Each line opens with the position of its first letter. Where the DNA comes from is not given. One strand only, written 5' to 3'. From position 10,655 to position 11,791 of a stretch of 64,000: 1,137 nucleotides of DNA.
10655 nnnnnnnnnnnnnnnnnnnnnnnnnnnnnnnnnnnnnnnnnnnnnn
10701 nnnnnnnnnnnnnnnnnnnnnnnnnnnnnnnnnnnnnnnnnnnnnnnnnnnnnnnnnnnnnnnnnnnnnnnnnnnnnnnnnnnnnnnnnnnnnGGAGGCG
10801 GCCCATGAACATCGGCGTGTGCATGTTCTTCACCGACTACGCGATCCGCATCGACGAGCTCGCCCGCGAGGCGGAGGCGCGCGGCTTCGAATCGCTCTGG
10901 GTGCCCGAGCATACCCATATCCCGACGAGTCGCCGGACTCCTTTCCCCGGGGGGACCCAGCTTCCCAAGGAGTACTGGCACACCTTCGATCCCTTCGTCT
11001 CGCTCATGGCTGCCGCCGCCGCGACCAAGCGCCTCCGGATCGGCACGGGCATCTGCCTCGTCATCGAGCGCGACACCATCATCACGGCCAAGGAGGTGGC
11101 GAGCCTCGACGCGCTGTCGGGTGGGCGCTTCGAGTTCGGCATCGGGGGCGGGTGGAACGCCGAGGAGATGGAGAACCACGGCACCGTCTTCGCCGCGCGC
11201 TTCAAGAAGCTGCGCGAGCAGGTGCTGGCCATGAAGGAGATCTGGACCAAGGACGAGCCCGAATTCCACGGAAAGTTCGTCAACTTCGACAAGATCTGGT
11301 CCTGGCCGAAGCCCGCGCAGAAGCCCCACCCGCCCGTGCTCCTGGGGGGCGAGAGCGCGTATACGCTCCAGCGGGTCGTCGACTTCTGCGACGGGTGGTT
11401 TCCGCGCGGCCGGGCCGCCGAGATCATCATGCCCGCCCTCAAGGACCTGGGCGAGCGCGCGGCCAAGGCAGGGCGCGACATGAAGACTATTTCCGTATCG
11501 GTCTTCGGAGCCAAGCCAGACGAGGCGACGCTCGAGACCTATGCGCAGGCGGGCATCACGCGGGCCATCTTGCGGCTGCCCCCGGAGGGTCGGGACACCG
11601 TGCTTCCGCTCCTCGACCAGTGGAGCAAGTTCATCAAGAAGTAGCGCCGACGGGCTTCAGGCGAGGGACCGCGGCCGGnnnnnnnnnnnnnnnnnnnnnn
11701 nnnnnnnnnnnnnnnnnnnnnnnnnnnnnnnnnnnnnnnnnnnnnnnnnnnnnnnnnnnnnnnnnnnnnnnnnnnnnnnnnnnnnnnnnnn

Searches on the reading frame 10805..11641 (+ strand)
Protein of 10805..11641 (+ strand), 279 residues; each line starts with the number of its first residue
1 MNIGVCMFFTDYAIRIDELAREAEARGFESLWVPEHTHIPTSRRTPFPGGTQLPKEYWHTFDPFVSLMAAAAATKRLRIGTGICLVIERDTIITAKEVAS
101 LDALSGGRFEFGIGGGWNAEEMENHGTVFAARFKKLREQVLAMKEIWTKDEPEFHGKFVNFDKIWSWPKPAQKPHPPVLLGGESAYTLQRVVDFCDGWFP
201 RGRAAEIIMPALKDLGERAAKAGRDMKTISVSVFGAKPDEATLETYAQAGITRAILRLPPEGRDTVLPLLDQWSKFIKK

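Call 21: search_protein_families(library=pfam, proteins=[window:10805-11641:+], max_evalue=0.00001)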
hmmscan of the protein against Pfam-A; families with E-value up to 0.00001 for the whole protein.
window:10805-11641:+ (279 aa): 1 family
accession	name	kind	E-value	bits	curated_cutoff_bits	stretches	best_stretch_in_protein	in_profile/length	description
PF00296.26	Bac_luciferase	-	2.6e-51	175.3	27.9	1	15-235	24-230/314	Luciferase-like monooxygenase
